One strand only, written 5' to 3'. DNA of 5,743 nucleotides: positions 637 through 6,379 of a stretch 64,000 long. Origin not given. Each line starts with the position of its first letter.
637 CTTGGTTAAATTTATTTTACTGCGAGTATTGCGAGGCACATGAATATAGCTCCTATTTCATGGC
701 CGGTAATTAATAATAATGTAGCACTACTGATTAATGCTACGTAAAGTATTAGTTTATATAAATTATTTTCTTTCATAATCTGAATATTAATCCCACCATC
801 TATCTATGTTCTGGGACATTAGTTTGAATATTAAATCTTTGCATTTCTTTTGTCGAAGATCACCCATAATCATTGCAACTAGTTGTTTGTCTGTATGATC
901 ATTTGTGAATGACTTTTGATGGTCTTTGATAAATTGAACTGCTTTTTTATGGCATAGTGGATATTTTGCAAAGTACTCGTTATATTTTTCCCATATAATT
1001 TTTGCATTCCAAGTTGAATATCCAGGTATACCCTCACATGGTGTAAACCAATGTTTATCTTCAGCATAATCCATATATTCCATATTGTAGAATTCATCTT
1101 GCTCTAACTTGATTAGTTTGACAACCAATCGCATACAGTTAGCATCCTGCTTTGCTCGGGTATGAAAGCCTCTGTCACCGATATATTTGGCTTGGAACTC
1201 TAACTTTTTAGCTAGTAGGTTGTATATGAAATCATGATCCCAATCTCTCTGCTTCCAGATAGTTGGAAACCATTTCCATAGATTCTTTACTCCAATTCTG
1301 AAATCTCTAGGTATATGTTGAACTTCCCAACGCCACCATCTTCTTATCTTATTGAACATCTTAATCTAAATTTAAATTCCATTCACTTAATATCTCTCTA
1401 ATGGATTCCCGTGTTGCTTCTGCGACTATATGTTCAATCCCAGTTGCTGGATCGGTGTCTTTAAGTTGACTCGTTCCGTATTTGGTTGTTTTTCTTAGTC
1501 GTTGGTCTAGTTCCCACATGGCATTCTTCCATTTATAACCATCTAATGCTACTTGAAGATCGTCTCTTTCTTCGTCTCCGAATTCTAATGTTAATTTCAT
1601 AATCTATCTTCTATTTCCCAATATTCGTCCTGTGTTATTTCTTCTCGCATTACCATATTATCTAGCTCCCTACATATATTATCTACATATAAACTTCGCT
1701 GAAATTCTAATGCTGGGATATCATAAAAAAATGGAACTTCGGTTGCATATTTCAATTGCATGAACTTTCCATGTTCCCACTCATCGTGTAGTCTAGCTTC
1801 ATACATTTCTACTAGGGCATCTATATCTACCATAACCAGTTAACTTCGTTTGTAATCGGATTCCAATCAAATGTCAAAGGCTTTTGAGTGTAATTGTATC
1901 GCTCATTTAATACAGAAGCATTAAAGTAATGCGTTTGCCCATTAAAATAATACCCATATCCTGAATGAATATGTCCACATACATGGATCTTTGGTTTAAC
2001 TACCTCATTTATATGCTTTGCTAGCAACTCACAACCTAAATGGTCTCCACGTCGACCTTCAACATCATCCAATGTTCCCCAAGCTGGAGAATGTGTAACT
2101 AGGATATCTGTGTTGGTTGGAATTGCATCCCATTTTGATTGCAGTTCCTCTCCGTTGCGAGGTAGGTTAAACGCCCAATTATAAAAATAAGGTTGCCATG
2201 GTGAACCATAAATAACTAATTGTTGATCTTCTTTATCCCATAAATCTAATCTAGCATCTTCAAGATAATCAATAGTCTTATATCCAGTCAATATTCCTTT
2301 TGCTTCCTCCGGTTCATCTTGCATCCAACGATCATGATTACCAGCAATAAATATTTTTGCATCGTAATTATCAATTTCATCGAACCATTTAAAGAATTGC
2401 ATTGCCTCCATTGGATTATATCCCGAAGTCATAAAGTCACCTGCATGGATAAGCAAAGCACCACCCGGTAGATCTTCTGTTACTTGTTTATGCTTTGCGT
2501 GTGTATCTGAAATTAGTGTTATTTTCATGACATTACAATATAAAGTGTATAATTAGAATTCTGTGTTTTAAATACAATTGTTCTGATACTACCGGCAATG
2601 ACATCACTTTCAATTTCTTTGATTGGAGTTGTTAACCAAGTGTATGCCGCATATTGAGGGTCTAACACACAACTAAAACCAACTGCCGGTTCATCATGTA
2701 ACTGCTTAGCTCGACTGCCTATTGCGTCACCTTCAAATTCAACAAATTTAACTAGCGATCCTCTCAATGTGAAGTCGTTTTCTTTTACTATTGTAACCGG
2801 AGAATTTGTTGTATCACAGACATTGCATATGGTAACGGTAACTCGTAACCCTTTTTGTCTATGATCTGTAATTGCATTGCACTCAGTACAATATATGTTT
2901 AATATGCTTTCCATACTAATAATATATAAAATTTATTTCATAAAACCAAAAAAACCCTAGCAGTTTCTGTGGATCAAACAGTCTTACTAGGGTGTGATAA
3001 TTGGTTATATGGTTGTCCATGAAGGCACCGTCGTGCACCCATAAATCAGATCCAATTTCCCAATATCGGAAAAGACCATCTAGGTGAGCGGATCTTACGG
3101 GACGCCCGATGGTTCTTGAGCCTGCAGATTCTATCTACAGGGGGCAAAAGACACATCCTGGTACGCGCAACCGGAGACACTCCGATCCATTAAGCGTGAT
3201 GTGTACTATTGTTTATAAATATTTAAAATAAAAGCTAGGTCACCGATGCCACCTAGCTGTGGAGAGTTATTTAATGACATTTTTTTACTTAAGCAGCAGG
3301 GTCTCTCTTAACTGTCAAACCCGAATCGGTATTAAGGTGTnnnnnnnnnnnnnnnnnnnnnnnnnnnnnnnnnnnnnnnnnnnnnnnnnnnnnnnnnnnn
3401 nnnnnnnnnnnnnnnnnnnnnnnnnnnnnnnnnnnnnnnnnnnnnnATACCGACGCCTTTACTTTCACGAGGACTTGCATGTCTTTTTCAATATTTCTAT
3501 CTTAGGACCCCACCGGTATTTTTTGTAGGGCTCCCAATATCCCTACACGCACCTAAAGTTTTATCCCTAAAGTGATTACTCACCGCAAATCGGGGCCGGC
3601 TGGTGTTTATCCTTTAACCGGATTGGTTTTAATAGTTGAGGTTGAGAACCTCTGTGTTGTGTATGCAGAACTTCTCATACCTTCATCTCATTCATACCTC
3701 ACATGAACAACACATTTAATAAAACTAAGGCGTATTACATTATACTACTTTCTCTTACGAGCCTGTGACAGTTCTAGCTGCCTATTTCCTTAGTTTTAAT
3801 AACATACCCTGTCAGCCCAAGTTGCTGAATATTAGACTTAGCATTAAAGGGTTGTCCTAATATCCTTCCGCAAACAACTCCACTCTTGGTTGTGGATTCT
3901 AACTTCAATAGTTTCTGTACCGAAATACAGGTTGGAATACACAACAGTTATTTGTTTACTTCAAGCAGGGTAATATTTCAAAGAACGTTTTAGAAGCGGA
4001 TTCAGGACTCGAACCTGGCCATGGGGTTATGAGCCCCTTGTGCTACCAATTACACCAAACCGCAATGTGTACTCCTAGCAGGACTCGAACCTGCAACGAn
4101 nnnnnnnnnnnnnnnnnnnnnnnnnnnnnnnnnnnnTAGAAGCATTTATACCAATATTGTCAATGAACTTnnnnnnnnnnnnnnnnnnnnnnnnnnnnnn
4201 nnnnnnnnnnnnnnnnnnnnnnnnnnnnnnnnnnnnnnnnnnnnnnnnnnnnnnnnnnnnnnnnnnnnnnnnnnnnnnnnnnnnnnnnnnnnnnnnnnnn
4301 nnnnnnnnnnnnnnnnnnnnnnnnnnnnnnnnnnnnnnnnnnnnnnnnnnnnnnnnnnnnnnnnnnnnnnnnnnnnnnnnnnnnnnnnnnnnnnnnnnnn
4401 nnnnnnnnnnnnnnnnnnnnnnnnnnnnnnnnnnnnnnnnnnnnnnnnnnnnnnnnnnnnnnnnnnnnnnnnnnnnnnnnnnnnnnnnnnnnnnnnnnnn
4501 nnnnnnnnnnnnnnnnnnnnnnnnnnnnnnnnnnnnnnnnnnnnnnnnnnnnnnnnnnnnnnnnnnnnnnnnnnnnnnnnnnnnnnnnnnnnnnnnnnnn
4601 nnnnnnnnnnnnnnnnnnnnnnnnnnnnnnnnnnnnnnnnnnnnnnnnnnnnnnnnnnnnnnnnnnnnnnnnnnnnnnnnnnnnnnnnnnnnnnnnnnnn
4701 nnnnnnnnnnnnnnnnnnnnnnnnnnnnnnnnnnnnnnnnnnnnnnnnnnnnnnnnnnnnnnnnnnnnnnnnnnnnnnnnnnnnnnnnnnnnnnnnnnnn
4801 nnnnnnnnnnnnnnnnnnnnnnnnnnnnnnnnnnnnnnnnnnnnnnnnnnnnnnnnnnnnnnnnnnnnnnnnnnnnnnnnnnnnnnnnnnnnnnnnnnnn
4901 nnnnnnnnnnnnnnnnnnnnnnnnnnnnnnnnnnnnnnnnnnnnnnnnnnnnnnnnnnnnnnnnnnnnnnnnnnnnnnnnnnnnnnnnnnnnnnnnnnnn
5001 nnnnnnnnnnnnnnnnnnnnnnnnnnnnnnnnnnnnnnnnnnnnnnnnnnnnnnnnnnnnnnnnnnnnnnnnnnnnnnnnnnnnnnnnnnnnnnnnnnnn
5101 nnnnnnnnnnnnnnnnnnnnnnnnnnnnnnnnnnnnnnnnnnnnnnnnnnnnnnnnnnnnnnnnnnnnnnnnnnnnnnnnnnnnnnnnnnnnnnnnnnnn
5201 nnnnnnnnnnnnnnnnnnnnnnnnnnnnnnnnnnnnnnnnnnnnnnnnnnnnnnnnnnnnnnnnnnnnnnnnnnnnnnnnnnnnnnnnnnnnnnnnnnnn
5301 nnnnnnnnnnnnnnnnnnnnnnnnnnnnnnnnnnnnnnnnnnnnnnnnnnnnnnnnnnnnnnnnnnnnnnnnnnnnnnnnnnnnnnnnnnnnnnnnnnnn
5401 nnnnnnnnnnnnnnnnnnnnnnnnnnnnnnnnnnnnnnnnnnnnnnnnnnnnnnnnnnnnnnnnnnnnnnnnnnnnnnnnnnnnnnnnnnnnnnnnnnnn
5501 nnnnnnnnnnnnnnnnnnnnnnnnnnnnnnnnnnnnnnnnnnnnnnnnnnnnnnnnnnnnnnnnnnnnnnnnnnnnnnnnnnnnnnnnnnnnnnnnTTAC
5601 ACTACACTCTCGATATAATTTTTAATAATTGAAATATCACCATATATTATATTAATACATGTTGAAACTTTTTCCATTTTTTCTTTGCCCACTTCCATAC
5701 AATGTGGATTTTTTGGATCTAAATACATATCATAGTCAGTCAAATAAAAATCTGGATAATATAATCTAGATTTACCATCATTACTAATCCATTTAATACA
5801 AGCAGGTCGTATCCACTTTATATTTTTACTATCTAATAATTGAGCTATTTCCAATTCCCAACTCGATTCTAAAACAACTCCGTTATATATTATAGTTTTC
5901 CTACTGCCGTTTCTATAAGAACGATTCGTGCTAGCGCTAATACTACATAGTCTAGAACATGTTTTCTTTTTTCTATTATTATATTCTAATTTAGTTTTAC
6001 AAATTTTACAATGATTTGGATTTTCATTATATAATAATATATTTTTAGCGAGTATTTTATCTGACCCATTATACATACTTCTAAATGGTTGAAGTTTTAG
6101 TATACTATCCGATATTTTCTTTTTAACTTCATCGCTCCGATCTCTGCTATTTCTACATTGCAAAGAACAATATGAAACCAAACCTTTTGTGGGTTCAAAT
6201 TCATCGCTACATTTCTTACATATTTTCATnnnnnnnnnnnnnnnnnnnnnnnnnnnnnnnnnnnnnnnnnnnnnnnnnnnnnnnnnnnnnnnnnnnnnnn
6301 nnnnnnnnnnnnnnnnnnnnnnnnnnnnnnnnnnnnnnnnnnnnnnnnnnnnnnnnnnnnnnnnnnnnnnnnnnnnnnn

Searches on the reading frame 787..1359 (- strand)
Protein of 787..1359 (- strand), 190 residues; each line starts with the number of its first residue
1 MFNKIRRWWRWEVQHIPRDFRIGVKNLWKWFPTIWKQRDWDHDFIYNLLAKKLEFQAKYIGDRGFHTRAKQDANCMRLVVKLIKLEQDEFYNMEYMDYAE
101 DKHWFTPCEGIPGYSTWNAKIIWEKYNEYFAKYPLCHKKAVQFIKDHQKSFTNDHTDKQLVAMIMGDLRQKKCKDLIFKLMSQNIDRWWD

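Call 83: find_encoding_contigs(protein=window:787-1359:-, flank=10000, max_places=1)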
Protein window:787-1359:- (190 aa): 2 contigs read that carry it; 1 place shown.
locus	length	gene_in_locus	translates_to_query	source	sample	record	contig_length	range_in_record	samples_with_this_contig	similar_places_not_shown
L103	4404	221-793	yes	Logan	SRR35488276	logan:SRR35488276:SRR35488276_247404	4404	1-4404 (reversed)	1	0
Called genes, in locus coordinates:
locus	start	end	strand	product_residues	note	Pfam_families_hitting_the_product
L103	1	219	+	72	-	?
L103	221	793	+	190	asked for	-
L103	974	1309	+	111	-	-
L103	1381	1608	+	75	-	-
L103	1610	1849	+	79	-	-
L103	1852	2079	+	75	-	-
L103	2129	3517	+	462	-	PF01068:DNA_ligase_A_M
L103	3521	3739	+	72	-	-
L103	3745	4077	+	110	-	PF03330:DPBB_1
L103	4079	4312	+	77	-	-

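Call 100: search_protein_families(library=pfam, proteins=[window:787-1359:-], max_evalue=0.01)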
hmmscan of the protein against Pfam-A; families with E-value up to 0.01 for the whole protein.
window:787-1359:- (190 aa): 0 families

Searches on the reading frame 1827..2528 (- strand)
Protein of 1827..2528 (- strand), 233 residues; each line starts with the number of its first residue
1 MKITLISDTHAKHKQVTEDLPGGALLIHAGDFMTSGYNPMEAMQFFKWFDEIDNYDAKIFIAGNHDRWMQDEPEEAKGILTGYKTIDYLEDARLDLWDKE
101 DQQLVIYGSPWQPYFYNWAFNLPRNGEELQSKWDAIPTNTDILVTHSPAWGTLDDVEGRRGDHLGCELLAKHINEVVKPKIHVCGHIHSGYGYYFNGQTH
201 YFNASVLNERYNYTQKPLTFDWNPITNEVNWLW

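Call 30: search_protein_families(library=ncbifam, proteins=[window:1827-2528:-], max_evalue=0.01)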
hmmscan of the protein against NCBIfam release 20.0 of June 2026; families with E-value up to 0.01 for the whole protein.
window:1827-2528:- (233 aa): 2 families
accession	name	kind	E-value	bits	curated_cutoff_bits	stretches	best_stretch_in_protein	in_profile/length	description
TIGR04123.1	P_estr_lig_assc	hypoth_equivalog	2.3e-05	23.9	150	1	26-78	68-120/207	ligase-associated DNA damage response endonuclease PdeM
TIGR00040.1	yfcE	subfamily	0.00013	22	56.25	1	1-75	1-71/158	YfcE family phosphodiesterase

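Call 100: search_protein_families(library=pfam, proteins=[window:1827-2528:-], max_evalue=0.01)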
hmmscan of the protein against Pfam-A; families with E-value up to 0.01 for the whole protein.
window:1827-2528:- (233 aa): 2 families
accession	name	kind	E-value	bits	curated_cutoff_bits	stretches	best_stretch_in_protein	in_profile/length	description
PF00149.33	Metallophos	-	2.2e-15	58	21.5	1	1-189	1-190/191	Calcineurin-like phosphoesterase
PF12850.12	Metallophos_2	-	1.4e-09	38.6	27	1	1-189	1-118/154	Calcineurin-like phosphoesterase superfamily domain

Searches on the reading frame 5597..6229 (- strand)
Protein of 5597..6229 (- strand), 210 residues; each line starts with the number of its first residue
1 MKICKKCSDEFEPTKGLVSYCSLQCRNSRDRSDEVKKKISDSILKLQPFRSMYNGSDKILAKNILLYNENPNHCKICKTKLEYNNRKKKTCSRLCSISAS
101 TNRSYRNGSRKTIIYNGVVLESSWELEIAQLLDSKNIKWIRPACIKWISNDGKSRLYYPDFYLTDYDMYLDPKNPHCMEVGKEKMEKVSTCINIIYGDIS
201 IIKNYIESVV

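Call 100: search_protein_families(library=pfam, proteins=[window:5597-6229:-], max_evalue=0.01)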
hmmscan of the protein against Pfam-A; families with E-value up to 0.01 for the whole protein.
window:5597-6229:- (210 aa): 2 families
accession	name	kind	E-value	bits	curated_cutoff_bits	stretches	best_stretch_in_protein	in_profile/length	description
PF21233.3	RIOX1_C_WH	-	0.0094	16.3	27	0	127-193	29-91/129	Ribosomal oxygenase 1, C-terminal winged helix domain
PF15620.11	CENP-C_mid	-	0.0099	16.2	27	0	19-93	42-119/260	Centromere assembly component CENP-C middle DNMT3B-binding region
